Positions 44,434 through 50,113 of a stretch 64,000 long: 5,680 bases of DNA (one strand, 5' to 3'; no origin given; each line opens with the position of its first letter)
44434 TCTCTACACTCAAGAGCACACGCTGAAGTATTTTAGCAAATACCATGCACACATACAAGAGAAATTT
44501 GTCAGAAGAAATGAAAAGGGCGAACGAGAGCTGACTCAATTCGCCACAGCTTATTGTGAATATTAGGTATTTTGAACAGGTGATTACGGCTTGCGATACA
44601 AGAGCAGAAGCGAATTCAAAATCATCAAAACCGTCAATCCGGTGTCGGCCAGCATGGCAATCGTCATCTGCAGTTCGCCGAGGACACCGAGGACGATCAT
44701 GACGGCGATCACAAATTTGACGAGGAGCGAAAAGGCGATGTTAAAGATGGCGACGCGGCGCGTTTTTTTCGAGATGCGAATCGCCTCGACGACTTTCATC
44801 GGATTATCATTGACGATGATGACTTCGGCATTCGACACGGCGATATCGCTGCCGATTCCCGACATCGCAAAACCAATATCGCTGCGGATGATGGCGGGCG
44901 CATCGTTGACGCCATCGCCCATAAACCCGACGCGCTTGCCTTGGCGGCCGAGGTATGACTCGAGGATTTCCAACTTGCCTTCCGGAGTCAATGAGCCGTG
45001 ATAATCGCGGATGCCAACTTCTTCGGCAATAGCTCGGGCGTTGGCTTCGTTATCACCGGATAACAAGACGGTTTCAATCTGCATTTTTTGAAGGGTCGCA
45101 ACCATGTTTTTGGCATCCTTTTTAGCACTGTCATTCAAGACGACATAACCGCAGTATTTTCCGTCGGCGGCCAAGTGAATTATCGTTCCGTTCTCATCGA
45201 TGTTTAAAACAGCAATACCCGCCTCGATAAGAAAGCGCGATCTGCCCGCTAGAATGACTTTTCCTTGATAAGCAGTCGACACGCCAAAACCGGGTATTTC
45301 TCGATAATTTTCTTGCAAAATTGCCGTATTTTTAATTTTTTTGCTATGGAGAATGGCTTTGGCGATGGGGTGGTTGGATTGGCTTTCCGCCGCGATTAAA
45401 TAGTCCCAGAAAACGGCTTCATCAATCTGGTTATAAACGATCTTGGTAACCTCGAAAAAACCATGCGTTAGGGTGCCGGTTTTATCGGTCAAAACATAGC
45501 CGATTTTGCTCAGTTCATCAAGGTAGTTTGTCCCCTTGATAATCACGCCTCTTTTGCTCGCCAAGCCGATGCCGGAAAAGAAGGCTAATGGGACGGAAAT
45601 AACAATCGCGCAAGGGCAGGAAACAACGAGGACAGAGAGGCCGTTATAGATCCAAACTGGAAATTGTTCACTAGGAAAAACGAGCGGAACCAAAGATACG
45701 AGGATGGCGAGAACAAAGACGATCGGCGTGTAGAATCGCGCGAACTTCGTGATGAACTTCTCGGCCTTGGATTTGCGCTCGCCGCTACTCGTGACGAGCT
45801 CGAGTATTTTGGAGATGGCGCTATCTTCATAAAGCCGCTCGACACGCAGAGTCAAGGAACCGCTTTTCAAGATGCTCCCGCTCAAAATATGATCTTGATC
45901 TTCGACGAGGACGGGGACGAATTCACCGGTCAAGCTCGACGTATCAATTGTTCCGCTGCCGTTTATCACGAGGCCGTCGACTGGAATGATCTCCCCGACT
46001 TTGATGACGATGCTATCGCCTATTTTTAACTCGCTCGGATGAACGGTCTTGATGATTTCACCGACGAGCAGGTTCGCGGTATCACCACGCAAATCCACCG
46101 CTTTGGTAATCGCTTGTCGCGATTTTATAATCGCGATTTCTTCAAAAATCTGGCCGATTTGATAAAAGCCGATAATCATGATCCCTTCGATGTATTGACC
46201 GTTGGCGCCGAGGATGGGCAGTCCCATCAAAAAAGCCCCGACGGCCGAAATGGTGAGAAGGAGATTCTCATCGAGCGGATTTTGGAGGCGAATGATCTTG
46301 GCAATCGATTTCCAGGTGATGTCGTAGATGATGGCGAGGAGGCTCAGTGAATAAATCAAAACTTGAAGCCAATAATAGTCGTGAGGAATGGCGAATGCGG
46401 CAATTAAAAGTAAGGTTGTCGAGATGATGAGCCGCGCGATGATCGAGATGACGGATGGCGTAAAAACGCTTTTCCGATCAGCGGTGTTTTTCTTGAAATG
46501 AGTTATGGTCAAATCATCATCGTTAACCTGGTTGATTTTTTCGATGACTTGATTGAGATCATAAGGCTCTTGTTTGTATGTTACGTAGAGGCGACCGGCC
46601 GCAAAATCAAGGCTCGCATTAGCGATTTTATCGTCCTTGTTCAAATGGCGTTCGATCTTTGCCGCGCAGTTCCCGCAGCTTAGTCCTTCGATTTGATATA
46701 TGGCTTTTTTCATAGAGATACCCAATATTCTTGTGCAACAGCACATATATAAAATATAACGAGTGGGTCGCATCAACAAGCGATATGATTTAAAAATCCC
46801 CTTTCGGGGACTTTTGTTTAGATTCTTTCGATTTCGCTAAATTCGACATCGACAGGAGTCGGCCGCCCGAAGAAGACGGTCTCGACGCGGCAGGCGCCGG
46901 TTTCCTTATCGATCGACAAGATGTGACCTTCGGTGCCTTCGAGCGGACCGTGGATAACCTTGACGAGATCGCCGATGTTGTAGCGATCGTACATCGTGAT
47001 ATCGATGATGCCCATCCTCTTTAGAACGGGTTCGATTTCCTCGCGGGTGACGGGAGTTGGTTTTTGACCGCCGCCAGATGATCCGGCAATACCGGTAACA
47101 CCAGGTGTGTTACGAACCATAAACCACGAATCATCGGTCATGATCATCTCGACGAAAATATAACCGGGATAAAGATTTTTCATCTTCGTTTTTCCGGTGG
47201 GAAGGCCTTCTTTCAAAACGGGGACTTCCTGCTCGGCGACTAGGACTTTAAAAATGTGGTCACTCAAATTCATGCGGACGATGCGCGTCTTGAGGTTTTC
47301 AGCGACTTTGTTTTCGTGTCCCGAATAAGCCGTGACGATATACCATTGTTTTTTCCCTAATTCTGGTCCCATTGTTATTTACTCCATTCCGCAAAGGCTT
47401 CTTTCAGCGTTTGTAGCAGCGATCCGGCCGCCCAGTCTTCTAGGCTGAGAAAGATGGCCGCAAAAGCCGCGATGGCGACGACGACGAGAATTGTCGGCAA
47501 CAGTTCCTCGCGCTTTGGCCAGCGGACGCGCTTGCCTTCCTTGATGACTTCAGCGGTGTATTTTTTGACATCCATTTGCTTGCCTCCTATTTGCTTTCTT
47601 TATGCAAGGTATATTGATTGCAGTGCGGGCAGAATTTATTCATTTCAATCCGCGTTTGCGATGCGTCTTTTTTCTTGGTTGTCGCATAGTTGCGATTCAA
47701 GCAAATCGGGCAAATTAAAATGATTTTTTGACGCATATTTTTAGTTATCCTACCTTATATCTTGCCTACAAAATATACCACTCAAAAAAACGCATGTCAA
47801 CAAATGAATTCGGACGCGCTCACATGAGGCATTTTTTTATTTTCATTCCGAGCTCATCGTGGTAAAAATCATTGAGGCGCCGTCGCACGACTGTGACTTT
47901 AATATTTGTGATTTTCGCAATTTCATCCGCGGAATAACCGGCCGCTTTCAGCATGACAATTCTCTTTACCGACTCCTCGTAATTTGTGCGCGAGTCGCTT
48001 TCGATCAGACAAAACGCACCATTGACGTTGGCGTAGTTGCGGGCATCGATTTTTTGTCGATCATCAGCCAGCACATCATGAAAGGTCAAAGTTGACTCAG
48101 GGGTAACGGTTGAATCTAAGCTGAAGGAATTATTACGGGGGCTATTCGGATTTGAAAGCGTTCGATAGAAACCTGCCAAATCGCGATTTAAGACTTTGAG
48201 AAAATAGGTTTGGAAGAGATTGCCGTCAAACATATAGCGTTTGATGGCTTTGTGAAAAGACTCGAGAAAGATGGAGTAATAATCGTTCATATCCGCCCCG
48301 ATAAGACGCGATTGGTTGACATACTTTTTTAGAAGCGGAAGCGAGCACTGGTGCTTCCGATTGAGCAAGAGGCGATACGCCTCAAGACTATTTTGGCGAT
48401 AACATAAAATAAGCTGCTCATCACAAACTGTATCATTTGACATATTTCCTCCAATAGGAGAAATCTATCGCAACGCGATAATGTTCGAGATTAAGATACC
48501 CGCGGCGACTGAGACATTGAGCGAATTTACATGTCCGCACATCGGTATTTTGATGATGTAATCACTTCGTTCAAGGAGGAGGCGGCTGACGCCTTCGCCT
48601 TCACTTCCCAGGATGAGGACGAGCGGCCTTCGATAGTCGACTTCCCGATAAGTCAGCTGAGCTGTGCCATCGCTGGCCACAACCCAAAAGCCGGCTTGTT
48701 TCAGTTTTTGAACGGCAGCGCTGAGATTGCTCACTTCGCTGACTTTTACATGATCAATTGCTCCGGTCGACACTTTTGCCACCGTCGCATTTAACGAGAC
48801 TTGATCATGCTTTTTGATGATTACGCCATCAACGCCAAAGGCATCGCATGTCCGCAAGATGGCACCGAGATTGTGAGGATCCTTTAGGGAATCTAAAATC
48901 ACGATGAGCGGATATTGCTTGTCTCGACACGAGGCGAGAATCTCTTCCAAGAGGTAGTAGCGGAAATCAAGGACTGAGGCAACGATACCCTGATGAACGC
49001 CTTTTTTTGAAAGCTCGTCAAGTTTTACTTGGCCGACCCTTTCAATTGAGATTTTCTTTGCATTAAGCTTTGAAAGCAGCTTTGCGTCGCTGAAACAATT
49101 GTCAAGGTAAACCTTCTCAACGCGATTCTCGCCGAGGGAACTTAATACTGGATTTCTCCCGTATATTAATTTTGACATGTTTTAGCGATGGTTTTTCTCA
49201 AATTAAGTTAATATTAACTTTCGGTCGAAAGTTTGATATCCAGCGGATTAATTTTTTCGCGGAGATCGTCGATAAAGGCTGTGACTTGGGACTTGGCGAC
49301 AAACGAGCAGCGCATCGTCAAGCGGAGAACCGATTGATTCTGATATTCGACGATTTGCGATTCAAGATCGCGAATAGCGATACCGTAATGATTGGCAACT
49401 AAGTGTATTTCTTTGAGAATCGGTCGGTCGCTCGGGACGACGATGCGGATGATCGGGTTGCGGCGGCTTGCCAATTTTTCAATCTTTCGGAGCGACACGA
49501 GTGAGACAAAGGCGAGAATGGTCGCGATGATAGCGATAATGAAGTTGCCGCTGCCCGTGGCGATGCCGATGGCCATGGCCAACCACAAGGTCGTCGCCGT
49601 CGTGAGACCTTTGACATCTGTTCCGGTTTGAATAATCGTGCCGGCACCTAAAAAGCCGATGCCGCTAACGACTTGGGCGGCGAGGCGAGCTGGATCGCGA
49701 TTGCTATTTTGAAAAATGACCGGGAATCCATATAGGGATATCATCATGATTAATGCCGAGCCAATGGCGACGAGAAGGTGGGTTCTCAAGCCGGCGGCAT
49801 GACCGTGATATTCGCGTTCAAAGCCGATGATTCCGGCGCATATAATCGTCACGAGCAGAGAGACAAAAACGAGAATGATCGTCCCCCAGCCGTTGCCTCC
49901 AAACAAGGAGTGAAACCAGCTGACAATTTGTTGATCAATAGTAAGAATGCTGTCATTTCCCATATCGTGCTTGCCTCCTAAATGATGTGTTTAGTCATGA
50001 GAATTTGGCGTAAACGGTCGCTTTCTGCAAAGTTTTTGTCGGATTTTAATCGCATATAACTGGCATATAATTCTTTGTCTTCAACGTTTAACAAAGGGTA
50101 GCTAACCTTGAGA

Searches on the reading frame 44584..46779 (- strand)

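Call 58: search_protein_families(library=pfam, proteins=[window:44584-46779:-], max_evalue=0.00001)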
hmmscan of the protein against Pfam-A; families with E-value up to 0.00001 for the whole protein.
window:44584-46779:- (731 aa): 3 families
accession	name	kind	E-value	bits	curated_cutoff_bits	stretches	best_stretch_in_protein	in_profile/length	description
PF00122.25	E1-E2_ATPase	-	1.2e-43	149.1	28.1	1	233-410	5-181/181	E1-E2 ATPase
PF00702.32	Hydrolase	-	3.4e-26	93.3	26.4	1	429-632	4-189/191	haloacid dehalogenase-like hydrolase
PF00403.32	HMA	-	5.6e-11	43.1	24.8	1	28-83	2-57/62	Heavy-metal-associated domain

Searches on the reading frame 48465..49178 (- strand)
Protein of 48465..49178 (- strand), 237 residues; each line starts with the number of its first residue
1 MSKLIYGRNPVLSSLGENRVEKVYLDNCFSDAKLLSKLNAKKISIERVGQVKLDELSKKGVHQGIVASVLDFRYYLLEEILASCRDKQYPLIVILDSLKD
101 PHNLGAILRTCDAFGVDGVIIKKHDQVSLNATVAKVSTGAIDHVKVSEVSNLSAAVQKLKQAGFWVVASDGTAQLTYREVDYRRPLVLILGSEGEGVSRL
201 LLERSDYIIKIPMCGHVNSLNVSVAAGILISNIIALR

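Call 86: search_protein_families(library=pfam, proteins=[window:48465-49178:-], max_evalue=0.00001)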
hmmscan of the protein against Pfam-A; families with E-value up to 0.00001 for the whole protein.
window:48465-49178:- (237 aa): 2 families
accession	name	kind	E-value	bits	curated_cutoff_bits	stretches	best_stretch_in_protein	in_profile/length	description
PF00588.24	SpoU_methylase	-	4.1e-45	153.8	29.7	1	91-230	2-141/142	SpoU rRNA Methylase family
PF08032.17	SpoU_sub_bind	-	2.3e-12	47.5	22.8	1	4-74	1-75/76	RNA 2'-O ribose methyltransferase substrate binding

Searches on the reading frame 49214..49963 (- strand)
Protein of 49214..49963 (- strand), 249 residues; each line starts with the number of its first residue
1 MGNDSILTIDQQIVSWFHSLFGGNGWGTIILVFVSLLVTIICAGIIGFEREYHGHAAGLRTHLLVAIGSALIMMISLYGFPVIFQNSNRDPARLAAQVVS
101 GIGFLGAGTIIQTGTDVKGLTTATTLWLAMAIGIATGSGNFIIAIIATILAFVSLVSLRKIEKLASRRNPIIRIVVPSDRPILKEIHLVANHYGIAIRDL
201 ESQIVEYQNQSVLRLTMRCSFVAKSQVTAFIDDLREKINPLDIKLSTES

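Call 86: search_protein_families(library=pfam, proteins=[window:49214-49963:-], max_evalue=0.00001)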
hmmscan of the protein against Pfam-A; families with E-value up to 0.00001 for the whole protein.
window:49214-49963:- (249 aa): 1 family
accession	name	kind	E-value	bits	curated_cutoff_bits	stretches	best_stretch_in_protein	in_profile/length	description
PF02308.21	MgtC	-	5.7e-39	133.7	31.4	1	36-163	1-120/121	MgtC family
